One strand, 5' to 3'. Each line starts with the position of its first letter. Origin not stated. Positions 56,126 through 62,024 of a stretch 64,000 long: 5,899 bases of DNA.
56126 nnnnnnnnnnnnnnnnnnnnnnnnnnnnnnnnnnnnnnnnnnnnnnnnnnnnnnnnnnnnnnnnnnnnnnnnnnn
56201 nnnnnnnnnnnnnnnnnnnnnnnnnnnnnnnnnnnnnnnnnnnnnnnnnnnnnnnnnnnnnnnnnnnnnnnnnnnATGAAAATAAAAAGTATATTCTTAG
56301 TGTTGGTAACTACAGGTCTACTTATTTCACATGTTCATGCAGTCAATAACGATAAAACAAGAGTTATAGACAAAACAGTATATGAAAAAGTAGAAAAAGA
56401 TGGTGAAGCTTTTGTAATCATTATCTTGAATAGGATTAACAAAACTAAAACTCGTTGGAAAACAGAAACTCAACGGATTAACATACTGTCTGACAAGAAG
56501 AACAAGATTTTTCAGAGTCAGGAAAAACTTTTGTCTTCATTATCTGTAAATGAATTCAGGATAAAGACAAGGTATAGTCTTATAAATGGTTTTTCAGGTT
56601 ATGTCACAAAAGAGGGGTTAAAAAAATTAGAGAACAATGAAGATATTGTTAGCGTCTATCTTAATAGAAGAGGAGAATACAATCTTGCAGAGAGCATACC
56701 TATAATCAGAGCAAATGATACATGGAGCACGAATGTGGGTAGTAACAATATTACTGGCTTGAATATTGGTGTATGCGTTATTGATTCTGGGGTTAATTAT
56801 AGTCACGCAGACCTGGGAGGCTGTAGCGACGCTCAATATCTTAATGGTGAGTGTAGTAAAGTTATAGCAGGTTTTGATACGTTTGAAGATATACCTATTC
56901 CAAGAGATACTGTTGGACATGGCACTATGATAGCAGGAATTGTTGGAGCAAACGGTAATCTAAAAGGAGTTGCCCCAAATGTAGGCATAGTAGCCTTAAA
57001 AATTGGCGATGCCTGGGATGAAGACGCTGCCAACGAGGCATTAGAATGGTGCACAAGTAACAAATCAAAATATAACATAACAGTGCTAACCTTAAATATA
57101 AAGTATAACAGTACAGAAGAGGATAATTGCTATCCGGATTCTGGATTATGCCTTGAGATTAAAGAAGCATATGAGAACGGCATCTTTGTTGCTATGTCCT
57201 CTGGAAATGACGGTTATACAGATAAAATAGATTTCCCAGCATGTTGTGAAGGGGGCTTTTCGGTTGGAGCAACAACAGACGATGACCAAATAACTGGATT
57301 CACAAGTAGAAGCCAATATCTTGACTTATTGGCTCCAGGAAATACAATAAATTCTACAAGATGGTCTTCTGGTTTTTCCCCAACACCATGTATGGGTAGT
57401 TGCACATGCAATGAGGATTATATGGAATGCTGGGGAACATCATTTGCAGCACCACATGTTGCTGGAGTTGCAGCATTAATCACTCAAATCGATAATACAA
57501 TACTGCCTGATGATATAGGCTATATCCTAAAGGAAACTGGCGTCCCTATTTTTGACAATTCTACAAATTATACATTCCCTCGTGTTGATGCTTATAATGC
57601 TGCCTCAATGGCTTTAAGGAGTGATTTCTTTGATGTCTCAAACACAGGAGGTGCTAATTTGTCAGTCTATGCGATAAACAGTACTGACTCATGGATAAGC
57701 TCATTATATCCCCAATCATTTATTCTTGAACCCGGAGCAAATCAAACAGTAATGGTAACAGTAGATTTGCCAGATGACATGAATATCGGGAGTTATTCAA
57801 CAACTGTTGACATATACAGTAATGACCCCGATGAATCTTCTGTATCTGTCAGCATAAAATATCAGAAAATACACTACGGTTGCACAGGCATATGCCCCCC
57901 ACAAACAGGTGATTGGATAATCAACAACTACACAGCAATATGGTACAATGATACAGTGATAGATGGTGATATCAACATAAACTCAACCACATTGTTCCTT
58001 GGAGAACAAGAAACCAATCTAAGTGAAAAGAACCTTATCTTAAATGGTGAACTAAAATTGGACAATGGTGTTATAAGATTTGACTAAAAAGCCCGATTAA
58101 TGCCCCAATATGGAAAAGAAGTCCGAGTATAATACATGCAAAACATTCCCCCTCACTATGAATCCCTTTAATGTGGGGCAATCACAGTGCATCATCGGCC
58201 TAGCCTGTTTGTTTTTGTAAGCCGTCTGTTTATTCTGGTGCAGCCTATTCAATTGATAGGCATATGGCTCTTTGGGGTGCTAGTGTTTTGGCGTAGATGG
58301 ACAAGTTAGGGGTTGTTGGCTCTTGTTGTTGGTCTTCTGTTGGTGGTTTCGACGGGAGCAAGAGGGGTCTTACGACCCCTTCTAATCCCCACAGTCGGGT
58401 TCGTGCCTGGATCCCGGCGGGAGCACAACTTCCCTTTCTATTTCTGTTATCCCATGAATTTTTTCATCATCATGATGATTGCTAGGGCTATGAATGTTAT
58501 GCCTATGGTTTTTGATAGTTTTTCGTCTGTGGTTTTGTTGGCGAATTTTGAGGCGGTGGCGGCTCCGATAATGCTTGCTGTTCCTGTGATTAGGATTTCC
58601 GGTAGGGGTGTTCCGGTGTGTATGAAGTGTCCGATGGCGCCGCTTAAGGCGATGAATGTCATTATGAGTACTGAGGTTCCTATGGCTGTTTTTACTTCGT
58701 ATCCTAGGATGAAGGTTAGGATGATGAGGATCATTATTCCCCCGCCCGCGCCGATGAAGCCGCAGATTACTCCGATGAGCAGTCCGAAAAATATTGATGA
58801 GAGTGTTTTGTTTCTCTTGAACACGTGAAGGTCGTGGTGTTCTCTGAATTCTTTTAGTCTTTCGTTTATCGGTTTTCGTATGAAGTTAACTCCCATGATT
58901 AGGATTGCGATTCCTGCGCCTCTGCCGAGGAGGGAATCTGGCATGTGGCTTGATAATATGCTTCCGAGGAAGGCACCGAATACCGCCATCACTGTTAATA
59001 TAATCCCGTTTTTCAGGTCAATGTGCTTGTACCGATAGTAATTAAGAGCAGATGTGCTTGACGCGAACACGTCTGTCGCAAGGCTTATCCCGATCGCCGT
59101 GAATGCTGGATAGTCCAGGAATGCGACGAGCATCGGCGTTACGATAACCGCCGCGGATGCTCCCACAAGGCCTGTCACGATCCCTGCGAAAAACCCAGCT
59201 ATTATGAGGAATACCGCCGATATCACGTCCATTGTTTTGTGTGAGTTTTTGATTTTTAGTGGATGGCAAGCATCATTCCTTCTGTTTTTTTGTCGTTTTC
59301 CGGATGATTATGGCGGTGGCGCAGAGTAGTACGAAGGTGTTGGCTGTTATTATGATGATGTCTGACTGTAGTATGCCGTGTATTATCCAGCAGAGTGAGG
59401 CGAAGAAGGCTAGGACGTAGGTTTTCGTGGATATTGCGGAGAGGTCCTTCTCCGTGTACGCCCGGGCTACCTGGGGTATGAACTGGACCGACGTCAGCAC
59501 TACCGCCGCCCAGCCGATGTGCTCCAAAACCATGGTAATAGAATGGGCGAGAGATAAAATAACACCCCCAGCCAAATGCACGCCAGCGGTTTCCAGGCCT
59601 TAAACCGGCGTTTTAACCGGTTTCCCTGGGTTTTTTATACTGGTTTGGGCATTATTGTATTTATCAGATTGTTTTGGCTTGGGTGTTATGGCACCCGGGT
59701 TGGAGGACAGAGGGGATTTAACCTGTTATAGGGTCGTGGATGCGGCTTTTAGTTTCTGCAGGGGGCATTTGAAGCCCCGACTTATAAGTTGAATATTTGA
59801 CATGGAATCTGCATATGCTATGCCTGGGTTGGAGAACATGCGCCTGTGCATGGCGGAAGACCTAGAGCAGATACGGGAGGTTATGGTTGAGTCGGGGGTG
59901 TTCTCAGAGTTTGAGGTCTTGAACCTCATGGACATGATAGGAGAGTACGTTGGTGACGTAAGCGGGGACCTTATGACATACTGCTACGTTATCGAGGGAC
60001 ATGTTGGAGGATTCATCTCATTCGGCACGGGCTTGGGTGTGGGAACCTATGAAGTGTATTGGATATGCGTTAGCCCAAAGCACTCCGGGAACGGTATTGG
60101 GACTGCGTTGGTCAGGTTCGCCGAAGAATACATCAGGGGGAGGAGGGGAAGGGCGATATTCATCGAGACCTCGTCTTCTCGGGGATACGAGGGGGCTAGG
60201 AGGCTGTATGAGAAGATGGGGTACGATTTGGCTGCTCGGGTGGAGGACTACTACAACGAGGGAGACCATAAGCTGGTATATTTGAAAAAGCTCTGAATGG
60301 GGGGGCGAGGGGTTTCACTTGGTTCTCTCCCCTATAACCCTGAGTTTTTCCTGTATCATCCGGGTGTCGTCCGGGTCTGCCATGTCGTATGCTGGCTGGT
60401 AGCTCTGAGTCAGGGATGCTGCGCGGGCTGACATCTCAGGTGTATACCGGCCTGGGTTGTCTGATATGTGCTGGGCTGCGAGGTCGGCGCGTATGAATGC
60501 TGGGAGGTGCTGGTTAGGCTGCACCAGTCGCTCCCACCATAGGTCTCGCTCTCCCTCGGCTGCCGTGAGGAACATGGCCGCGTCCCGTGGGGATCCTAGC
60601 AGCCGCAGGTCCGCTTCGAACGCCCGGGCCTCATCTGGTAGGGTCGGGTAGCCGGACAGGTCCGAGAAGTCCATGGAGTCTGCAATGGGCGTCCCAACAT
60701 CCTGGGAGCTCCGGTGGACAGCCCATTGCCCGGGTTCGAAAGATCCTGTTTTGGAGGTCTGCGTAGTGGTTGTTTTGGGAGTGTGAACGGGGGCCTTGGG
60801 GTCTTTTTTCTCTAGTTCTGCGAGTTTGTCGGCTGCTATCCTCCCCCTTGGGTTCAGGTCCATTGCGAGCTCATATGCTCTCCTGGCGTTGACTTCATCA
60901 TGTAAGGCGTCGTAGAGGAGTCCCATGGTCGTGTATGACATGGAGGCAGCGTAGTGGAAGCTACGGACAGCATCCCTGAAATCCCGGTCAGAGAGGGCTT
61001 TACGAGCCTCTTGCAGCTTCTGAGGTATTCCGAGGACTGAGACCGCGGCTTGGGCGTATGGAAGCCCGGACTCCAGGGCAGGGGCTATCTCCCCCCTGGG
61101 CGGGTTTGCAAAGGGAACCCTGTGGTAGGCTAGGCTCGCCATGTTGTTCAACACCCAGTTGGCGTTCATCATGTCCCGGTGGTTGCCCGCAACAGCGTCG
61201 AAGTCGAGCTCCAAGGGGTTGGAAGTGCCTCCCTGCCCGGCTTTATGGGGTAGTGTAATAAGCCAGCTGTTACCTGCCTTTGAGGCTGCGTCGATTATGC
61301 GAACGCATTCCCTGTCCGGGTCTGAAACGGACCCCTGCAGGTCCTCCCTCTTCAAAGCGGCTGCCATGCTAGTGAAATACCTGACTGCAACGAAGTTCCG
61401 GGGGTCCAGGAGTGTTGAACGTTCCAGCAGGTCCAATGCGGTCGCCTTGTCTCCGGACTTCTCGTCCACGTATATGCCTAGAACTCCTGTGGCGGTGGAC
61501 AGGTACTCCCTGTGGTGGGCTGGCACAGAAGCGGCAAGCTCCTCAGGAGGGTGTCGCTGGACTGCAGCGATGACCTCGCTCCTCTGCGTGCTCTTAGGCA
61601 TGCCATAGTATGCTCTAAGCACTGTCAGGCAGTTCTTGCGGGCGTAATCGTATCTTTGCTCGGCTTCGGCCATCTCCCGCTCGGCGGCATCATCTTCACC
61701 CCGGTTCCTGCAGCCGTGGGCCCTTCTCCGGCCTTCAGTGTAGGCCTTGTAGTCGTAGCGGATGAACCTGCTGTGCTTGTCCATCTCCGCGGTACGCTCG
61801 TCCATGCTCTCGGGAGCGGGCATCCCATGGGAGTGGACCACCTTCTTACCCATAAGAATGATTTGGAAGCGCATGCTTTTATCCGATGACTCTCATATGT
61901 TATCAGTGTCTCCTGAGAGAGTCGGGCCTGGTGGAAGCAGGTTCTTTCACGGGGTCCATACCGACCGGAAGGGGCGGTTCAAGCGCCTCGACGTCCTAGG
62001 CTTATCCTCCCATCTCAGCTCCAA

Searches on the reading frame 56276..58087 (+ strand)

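Call 24: search_protein_families(library=pfam, proteins=[window:56276-58087:+], max_evalue=0.01)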
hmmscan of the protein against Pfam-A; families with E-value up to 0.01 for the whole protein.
window:56276-58087:+ (603 aa): 2 families
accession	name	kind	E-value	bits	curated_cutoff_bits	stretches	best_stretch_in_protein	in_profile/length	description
PF00082.27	Peptidase_S8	-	1e-35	123.9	21.8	1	163-422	3-273/288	Subtilase family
PF05922.21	Inhibitor_I9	-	2.2e-05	25.5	21.2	1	75-131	16-77/82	Peptidase inhibitor I9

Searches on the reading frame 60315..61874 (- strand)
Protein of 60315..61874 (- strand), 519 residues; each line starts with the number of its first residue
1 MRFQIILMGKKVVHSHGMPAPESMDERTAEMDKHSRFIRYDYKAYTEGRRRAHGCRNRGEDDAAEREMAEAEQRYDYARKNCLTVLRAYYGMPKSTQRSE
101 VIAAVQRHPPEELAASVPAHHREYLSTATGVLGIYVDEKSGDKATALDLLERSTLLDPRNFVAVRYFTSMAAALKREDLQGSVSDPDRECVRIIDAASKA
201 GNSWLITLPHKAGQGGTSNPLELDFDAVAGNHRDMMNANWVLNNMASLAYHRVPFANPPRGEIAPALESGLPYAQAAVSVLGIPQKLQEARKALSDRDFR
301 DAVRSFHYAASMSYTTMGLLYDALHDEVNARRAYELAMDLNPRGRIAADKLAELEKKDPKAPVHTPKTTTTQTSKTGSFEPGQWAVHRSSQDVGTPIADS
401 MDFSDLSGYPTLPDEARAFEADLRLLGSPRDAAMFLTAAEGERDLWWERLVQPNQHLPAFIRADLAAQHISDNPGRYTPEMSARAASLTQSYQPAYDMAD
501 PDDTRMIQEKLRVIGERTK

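Call 24: search_protein_families(library=pfam, proteins=[window:60315-61874:-], max_evalue=0.01)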
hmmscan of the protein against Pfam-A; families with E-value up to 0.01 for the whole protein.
window:60315-61874:- (519 aa): 1 family
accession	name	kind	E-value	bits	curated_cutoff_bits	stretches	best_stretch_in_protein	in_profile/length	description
PF07719.23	TPR_2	-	0.0047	17.4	27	0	314-342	4-32/34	Tetratricopeptide repeat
